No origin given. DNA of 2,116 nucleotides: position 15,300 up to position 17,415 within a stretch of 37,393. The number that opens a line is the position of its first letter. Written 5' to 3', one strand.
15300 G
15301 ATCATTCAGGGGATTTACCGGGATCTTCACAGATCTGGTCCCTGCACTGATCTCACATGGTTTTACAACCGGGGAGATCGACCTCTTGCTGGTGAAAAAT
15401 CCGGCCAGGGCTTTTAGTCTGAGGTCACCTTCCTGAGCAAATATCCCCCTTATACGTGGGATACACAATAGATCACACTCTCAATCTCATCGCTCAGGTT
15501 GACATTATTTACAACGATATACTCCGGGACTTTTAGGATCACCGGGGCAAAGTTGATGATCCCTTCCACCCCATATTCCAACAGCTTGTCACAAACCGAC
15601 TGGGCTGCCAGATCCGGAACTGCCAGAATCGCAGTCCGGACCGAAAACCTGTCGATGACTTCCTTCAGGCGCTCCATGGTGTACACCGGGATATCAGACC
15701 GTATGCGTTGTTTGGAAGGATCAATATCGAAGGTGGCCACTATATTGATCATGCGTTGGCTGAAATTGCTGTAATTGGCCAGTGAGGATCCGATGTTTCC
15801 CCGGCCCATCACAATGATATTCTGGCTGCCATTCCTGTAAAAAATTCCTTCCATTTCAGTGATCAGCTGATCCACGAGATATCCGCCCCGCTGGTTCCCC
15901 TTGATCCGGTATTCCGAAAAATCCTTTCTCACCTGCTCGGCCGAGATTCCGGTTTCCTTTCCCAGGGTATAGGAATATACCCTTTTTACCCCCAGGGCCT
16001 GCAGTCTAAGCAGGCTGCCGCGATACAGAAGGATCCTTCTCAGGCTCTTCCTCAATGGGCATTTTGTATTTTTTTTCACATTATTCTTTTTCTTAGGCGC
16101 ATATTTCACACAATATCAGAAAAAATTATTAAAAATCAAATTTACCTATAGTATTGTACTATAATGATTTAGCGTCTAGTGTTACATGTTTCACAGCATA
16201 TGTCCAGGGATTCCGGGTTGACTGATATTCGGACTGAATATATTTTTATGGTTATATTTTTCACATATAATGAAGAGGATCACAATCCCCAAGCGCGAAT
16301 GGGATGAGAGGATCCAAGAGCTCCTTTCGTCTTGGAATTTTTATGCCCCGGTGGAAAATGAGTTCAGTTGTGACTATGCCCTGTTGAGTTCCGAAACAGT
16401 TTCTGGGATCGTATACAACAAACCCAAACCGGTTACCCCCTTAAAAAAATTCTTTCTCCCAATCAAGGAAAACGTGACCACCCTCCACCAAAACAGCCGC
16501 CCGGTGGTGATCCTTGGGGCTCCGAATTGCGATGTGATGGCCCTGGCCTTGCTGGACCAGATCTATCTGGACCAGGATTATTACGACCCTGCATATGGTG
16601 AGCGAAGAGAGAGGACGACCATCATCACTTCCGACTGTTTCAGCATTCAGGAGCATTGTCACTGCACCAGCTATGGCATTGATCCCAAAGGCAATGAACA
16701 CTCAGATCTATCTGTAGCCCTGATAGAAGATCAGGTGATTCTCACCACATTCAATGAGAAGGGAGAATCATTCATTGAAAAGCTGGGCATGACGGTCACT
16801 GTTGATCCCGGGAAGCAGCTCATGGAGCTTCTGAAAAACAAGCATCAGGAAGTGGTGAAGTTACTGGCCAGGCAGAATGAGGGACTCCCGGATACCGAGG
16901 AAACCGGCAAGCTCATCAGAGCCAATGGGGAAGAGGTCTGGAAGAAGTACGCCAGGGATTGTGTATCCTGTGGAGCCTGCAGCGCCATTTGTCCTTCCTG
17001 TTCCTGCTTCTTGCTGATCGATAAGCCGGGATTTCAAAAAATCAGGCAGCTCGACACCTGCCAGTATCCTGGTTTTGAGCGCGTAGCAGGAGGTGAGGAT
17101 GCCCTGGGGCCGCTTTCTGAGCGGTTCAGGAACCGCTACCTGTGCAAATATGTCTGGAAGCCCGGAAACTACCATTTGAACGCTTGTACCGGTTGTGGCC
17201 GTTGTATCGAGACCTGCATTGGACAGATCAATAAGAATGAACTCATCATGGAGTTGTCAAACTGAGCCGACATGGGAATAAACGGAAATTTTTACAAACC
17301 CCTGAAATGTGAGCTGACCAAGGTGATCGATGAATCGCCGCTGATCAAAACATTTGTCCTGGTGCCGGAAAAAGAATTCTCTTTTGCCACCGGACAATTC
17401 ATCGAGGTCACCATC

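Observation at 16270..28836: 19-gene, three-module operon: HydBG/AsrAB-like oxidoreductase + group-4 [NiFe]-hydrogenase + full Mrp antiporter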

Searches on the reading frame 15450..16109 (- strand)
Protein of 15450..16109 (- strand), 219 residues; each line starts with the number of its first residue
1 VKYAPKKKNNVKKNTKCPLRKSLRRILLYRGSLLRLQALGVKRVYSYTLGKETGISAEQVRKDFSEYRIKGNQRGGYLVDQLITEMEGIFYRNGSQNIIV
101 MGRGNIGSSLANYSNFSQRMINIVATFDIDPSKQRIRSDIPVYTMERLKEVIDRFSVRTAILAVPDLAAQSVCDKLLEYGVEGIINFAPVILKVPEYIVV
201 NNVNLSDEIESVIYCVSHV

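Call 10: search_protein_families(library=pfam, proteins=[window:15450-16109:-], max_evalue=0.001)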
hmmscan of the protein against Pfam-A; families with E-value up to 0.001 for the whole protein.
window:15450-16109:- (219 aa): 2 families
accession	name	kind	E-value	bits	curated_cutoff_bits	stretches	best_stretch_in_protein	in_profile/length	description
PF02629.25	CoA_binding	-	4.3e-16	59.9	22.3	1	96-190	4-97/97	CoA binding domain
PF06971.19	Put_DNA-bind_N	-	2.7e-09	37.4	27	1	22-65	6-49/49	Putative DNA-binding protein N-terminus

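Call 64: search_protein_families(library=ncbifam, proteins=[window:15450-16109:-], max_evalue=0.00001)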
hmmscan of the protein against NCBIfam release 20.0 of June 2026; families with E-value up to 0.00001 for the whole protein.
window:15450-16109:- (219 aa): 9 families
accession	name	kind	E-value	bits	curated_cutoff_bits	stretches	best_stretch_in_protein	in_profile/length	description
NF003996.0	PRK05472.2-5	equivalog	2.6e-59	200.6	138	1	20-217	4-200/209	redox-sensing transcriptional repressor Rex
NF003995.0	PRK05472.2-4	subfamily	5.9e-50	169.8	126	1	22-217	10-206/213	redox-sensing transcriptional repressor Rex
NF003994.0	PRK05472.2-3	equivalog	1.2e-45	155.5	130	1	13-209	4-201/217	redox-sensing transcriptional repressor Rex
NF003990.0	PRK05472.1-4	equivalog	5.4e-43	147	233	1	23-217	12-207/214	redox-sensing transcriptional repressor Rex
NF003989.0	PRK05472.1-3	equivalog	3.3e-42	144.7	177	1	20-218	10-209/215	redox-sensing transcriptional repressor Rex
NF003993.0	PRK05472.2-2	equivalog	6.3e-42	143.5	217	1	15-216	4-205/212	redox-sensing transcriptional repressor Rex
NF003992.0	PRK05472.2-1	equivalog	2e-41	141.8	226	1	7-210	11-214/249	redox-sensing transcriptional repressor Rex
NF003988.0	PRK05472.1-1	equivalog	2.5e-36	125.7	321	1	21-216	10-208/214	redox-sensing transcriptional repressor Rex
NF003991.0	PRK05472.1-5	equivalog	4.9e-27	95.2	198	1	14-216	4-206/211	redox-sensing transcriptional repressor Rex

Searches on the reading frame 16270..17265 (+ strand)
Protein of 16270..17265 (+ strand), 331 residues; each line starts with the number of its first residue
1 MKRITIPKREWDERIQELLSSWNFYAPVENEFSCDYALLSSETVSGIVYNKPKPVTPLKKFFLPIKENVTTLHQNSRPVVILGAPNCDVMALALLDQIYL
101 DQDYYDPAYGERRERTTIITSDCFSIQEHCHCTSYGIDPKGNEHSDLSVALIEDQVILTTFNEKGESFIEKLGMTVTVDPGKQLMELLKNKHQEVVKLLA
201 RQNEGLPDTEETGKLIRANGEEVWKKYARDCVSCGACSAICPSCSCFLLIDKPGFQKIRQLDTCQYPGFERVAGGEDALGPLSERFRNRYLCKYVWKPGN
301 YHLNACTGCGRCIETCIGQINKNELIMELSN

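Call 4: search_protein_families(library=pfam, proteins=[window:16270-17265:+], max_evalue=0.01)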
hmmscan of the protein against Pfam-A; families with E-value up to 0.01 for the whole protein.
window:16270-17265:+ (331 aa): 10 families
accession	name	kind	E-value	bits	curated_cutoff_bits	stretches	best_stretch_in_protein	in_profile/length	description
PF17179.9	Fer4_22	-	2.8e-20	73.4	27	1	231-320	2-95/95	4Fe-4S dicluster domain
PF13187.11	Fer4_9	-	7e-06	26.4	27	0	223-243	34-49/52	4Fe-4S dicluster domain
PF12838.12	Fer4_7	-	7.1e-06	26.8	27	1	217-243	24-50/52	4Fe-4S dicluster domain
PF00037.32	Fer4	-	2.4e-05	24.4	21.1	0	230-242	7-19/24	4Fe-4S binding domain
PF14697.11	Fer4_21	-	0.00011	22.7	35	1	214-246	24-56/59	4Fe-4S dicluster domain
PF13534.11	Fer4_17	-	0.00013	22.9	22.2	1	219-243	34-58/61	4Fe-4S dicluster domain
PF12797.12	Fer4_2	-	0.00024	21.3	24.5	0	229-243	8-22/22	4Fe-4S binding domain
PF13183.11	Fer4_8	-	0.00051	21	27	0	215-243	38-66/68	4Fe-4S dicluster domain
PF13237.11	Fer4_10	-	0.00052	20.3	25.5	1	228-316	6-52/53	4Fe-4S dicluster domain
PF13746.11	Fer4_18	-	0.0027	18.3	27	0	186-243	17-73/114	4Fe-4S dicluster domain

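Call 9: search_protein_families(library=ncbifam, proteins=[window:16270-17265:+], max_evalue=0.001)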
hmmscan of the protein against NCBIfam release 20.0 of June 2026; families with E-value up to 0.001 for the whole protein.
window:16270-17265:+ (331 aa): 5 families
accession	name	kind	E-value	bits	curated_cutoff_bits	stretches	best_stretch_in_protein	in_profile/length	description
NF040829.1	sulfhyd_ShyB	equivalog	1.6e-40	139.1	690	1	1-327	1-327/334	NAD(P)-dependent hydrogenase/sulfhydrogenase 2 subunit beta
TIGR02910.1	sulfite_red_A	equivalog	9e-33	113.9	323.15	1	59-329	63-326/334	anaerobic sulfite reductase subunit AsrA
NF040833.1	sulfhyd_HydB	equivalog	4.2e-31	108.1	750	1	1-321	1-327/367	NADPH-dependent hydrogenase/sulfhydrogenase 1 subunit beta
NF007012.0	PRK09476.1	equivalog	0.00023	20.4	269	0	302-319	182-199/254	ferredoxin-type protein NapG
NF040864.1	HgcB_ferredoxin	equivalog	0.00086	19.1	99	0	228-243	13-28/93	mercury methylation ferredoxin HgcB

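Call 14: find_related_loci(query=window:16270-17265:+, collection=genome_contigs, flank=10000)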
Query window:16270-17265:+ (331 aa) in genome_contigs; peptide patterns used: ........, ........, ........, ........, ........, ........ (x = any residue, [..] = any of these).
86 stretches matched a pattern; 37 encode a relative of the query (tblastn E <= 1e-3); 37 distinct loci.
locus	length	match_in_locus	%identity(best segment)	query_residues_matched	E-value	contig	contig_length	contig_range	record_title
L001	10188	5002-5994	77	1-331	0e+0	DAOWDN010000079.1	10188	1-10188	MAG TPA_asm: Bacteroidia bacterium isolate CSMAG_1914 CSMAG_1914_k141_5521334_length_10188_cov_13.8370, whole genome sho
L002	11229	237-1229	72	1-331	8e-171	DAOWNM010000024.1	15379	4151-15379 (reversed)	MAG TPA_asm: Bacteroidota bacterium isolate CSMAG_3028 CSMAG_3028_k141_1207383_length_15379_cov_52.4649, whole genome sh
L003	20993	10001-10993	70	1-331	2e-167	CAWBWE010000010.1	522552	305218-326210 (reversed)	MAG: uncultured Bacteroidales bacterium isolate MFD03551.bin.2.12 genome assembly, contig: contig_47704, whole genome sh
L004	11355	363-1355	71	1-331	2e-167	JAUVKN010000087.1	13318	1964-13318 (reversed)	MAG: Bacteroidia bacterium isolate CSMAG_481 CSMAG_481_k141_3106311_length_13318_cov_9.9270, whole genome shotgun sequen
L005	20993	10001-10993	70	1-331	3e-166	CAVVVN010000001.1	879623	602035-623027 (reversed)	MAG: uncultured Bacteroidales bacterium isolate MFD03804.bin.1.21 genome assembly, contig: contig_16826, whole genome sh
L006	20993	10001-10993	70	1-331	3e-164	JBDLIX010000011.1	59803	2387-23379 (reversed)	MAG: Bacteroidota bacterium isolate MAG062 MAG062_11, whole genome shotgun sequence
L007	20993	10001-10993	70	1-331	5e-162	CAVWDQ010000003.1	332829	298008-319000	MAG: uncultured Bacteroidales bacterium isolate MFD03804.bin.2.147 genome assembly, contig: contig_11182, whole genome s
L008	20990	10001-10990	70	1-331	1e-160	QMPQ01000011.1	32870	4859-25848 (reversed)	MAG: Bacteroidetes bacterium isolate B13_G6 B13_Guay6_scaffold_00299, whole genome shotgun sequence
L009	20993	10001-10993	66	1-331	2e-157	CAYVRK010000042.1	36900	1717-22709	MAG TPA_asm: uncultured Bacteroides sp. isolate binchicken_co151_283 genome assembly, contig: NODE_1413_length_36900_cov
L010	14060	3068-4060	66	1-331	2e-157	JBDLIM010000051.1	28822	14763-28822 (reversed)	MAG: Bacteroidota bacterium isolate MAG031 MAG031_51, whole genome shotgun sequence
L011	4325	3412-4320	68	1-303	1e-153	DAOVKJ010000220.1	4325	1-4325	MAG TPA_asm: Bacteroidota bacterium isolate CSMAG_1416 CSMAG_1416_k141_4915182_length_4325_cov_9.0000, whole genome shot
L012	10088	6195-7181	54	1-330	4e-124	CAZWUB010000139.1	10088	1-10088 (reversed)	MAG TPA_asm: uncultured Rikenellaceae bacterium isolate SRP192927_co6_466 genome assembly, contig: NODE_17165_length_100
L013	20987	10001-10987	55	1-330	4e-122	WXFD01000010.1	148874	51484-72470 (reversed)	MAG: Bacteroidales bacterium isolate AA_UR_SE bin3 Bacteroidia_3_pangenome_0010_length_148874, whole genome shotgun sequ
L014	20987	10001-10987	55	1-330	3e-121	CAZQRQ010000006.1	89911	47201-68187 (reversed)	MAG TPA_asm: uncultured Rikenellaceae bacterium isolate binchicken_co129_174 genome assembly, contig: NODE_413_length_89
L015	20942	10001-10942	54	16-330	5e-120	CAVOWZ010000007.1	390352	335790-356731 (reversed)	MAG: uncultured Bacteroidales bacterium isolate MFD00032.bin.2.42 genome assembly, contig: contig_16110, whole genome sh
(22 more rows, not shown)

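Call 26: search_solved_structures(query=window:16270-17265:+, max_evalue=0.01)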
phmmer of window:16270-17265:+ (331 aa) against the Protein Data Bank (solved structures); distinct sequences matched with E-value up to 0.01: 1.
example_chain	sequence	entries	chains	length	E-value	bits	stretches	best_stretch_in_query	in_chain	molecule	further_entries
9nez_B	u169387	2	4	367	2.4e-25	92.9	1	2-320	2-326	Sulfhydrogenase 1 subunit beta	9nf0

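Call 45: find_homologous_proteins(query=window:16270-17265:+, max_evalue=0.00001)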
Query window:16270-17265:+ (331 aa): 1615 proteins with E <= 0.00001 among 3746 candidates; the best 120 are listed.
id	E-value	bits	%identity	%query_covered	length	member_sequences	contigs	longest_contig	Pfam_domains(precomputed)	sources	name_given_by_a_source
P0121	4.9e-211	718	91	100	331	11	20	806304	PF17179.10,PF12838.13,PF13187.12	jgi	jgi:sulfhydrogenase subunit beta (sulfur reductase)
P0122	4.3e-203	692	88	100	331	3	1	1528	PF17179.10,PF13187.12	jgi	-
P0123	1.2e-202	691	87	100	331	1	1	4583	PF17179.10,PF13187.12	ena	-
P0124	2.6e-191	653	83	100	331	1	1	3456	PF17179.10,PF13534.12,PF13187.12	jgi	jgi:sulfhydrogenase subunit beta (sulfur reductase)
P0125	2.3e-183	627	90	89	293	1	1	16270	PF17179.10,PF12838.13,PF13187.12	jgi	jgi:sulfhydrogenase subunit beta (sulfur reductase)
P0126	8.2e-182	622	77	100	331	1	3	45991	PF17179.10,PF12797.13,PF00037.33,PF12838.13,PF13534.12,PF13187.12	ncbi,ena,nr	ncbi:MAG: 4Fe-4S dicluster domain-containing protein [Bacteroidales bacterium]|nr:4Fe-4S dicluster d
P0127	1.2e-181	622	79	100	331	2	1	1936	PF17179.10,PF12797.13,PF00037.33,PF13183.12,PF13187.12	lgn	-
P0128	1.1e-180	618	79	100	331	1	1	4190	PF17179.10,PF12797.13,PF00037.33,PF12838.13,PF13187.12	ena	-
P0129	2.7e-180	617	77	100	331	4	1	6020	PF17179.10,PF12797.13,PF00037.33,PF12838.13,PF13187.12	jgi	jgi:ferredoxin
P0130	1.3e-179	615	77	100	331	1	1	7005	PF17179.10,PF12797.13,PF00037.33,PF13187.12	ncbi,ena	-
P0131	1.5e-178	611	77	100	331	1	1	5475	PF17179.10,PF12797.13,PF00037.33,PF12838.13,PF13187.12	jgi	jgi:ferredoxin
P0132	4.8e-177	607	76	100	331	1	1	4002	PF17179.10,PF12797.13,PF00037.33,PF13183.12,PF13187.12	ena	-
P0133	3.2e-174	597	75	100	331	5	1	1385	PF17179.10,PF12797.13,PF12838.13,PF13534.12,PF13187.12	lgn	-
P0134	1.9e-168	578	73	100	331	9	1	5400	PF17179.10,PF12797.13,PF00037.33,PF13187.12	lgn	-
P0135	2.0e-168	578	72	100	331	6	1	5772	PF14697.12,PF17179.10,PF12797.13,PF00037.33,PF12838.13,PF13187.12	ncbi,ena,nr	ncbi:MAG: 4Fe-4S dicluster domain-containing protein [Bacteroidales bacterium]|nr:4Fe-4S dicluster d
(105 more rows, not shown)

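Call 47: search_solved_structures(query=window:16270-17265:+, max_evalue=0.01, show_alignments=1)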
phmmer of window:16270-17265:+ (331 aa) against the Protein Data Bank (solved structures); distinct sequences matched with E-value up to 0.01: 1.
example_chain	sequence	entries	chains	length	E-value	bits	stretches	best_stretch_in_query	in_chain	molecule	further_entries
9nez_B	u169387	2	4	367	2.4e-25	92.9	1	2-320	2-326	Sulfhydrogenase 1 subunit beta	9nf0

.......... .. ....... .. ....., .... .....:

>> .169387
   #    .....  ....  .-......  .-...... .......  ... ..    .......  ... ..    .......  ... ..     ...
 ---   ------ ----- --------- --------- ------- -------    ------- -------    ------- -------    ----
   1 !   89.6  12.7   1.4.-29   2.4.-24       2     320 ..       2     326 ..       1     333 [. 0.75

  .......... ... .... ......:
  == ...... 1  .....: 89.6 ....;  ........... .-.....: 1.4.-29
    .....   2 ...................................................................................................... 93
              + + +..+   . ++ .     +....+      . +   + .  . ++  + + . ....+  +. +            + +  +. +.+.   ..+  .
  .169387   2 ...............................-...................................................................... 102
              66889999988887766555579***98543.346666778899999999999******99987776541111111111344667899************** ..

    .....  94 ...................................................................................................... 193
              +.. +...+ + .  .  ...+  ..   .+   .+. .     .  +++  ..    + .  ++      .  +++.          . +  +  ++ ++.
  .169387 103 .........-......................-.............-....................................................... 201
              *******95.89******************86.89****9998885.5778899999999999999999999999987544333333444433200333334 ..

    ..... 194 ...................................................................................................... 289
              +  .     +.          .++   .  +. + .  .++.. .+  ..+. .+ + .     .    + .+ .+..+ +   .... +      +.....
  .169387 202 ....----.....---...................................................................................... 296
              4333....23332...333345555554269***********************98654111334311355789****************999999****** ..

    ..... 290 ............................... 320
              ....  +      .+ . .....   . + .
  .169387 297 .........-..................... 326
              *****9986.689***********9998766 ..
